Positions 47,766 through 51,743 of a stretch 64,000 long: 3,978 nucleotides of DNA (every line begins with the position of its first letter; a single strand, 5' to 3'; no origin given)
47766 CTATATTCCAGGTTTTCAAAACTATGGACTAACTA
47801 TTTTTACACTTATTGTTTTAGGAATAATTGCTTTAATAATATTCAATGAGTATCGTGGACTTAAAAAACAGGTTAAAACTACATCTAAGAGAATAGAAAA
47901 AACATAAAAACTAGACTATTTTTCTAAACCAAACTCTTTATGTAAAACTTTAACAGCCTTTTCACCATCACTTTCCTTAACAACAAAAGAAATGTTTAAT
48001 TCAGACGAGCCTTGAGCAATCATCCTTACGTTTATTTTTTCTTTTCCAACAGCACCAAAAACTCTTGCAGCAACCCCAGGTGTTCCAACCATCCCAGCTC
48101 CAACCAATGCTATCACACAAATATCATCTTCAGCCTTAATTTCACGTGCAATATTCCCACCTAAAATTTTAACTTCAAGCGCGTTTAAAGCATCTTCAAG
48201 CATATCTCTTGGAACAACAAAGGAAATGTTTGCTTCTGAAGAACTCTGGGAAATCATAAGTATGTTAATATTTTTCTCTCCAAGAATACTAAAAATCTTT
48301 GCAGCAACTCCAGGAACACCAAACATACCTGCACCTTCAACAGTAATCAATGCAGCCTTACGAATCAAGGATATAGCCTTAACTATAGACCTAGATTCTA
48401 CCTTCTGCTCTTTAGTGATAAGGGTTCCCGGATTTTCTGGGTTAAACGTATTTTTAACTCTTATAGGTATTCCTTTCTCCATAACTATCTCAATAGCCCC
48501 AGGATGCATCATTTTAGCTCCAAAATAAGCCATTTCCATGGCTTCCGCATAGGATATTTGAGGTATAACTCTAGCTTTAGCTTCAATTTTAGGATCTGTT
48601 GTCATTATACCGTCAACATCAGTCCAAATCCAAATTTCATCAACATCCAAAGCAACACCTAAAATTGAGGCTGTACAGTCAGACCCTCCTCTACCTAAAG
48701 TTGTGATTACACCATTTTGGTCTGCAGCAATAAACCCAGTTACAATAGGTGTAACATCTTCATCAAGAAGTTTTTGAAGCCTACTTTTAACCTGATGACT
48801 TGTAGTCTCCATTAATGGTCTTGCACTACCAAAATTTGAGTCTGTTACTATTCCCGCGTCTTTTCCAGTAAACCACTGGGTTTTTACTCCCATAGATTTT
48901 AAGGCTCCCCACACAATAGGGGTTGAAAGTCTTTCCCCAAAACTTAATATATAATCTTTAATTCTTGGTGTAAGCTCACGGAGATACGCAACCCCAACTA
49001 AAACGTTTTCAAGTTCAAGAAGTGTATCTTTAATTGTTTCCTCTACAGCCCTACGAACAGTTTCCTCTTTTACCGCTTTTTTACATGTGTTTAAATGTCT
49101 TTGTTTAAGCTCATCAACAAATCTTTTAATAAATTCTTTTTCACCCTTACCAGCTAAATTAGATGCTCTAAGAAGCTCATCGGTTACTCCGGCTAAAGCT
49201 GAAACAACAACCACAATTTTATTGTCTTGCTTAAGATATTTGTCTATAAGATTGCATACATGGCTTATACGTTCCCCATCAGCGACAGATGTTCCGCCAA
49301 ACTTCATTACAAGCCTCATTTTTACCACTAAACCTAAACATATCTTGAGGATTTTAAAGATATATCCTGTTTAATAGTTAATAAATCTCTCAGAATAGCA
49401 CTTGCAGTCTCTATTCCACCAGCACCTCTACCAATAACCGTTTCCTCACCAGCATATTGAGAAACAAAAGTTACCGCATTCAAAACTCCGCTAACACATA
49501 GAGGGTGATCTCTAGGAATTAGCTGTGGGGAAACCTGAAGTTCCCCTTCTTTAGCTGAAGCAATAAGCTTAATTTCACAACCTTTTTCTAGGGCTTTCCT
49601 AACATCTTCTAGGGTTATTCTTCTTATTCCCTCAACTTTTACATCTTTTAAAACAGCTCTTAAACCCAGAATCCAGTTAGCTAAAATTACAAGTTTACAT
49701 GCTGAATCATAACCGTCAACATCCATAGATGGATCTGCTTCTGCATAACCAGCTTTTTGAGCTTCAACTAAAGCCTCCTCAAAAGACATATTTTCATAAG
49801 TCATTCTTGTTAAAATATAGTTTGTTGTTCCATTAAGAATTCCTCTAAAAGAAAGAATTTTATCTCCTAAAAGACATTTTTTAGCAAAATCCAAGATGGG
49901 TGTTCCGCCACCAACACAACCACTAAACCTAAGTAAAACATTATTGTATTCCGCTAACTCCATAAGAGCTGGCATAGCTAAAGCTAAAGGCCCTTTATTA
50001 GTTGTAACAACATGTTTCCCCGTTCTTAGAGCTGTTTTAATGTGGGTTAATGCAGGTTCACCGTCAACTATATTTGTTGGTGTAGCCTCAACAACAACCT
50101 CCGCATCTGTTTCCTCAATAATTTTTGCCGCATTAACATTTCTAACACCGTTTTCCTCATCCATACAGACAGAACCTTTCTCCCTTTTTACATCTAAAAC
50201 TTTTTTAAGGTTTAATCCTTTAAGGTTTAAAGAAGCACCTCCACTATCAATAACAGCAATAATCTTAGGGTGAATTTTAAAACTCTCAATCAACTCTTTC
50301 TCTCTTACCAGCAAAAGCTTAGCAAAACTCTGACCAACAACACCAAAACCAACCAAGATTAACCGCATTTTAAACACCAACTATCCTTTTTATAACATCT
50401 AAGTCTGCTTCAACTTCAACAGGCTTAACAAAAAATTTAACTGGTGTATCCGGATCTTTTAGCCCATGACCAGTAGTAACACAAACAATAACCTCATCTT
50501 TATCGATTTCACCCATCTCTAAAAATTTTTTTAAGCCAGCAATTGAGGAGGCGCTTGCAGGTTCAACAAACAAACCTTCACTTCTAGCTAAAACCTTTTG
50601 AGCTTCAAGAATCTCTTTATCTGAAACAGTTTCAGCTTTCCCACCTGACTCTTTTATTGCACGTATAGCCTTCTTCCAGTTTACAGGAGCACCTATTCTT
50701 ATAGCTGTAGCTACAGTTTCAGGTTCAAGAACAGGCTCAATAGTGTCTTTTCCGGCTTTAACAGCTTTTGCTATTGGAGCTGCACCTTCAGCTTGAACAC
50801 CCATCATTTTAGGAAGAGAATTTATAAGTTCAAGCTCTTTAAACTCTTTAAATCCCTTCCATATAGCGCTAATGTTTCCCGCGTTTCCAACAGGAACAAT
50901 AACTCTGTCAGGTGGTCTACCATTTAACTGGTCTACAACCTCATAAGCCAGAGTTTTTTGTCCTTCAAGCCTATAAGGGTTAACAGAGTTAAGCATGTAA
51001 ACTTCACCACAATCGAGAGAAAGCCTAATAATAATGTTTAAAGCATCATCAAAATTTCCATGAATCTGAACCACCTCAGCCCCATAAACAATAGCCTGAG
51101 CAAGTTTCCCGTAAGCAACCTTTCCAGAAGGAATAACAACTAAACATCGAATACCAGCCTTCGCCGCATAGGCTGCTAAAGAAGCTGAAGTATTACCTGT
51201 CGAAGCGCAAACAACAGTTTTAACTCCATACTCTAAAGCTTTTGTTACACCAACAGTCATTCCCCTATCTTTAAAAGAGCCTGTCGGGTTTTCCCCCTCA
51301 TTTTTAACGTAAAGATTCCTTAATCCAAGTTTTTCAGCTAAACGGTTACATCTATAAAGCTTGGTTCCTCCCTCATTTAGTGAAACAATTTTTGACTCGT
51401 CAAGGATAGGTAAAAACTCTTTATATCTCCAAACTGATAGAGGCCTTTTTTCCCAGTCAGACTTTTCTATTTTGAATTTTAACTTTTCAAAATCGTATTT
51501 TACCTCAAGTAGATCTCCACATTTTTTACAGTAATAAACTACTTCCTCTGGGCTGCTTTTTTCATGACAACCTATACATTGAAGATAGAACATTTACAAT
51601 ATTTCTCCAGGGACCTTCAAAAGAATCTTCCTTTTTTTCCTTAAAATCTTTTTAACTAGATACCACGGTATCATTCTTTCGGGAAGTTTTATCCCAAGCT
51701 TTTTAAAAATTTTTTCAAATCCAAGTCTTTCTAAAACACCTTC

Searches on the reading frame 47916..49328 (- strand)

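Call 58: search_protein_families(library=pfam, proteins=[window:47916-49328:-])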
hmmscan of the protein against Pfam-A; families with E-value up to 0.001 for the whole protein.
window:47916-49328:- (470 aa): 4 families
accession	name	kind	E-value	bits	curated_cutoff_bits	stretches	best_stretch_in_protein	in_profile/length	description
PF00696.33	AA_kinase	-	7.4e-56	189.9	24.9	1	4-293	1-234/234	Amino acid kinase family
PF22468.2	ACT_9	-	1.9e-53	178.5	27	2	406-466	1-61/61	ACT domain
PF13840.12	ACT_7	-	1.5e-28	98.9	27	2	326-385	7-64/65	ACT domain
PF01842.31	ACT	-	1.4e-22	79.5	27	2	337-385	9-62/66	ACT domain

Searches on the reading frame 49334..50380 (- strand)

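Call 58: search_protein_families(library=pfam, proteins=[window:49334-50380:-])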
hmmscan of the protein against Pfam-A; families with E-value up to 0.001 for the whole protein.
window:49334-50380:- (348 aa): 3 families
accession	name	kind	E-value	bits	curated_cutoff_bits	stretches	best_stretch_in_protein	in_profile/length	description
PF00742.24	Homoserine_dh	-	1.9e-60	204.1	22.9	1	161-334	1-173/173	Homoserine dehydrogenase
PF03447.22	NAD_binding_3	-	2.8e-08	34.9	24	1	11-150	1-113/116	Homoserine dehydrogenase, NAD binding domain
PF00208.27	ELFV_dehydrog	-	2e-05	24.9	23.4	1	6-116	34-135/241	Glutamate/Leucine/Phenylalanine/Valine dehydrogenase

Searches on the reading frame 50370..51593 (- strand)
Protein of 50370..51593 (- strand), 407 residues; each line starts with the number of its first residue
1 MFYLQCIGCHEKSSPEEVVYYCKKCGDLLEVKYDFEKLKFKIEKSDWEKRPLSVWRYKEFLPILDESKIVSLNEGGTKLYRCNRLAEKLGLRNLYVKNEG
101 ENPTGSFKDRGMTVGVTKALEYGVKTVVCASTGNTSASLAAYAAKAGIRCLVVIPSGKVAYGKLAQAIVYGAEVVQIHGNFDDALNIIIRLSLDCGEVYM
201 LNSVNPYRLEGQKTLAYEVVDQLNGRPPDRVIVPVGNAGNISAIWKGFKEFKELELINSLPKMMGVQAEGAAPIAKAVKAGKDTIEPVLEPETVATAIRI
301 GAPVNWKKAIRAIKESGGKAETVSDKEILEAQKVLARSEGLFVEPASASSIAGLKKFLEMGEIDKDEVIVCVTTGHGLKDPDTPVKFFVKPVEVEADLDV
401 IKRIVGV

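Call 58: search_protein_families(library=pfam, proteins=[window:50370-51593:-])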
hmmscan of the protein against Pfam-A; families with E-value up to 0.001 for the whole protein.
window:50370-51593:- (407 aa): 1 family
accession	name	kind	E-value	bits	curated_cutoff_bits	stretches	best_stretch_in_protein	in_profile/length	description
PF00291.31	PALP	-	1.5e-81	274.4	35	1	70-375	1-295/295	Pyridoxal-phosphate dependent enzyme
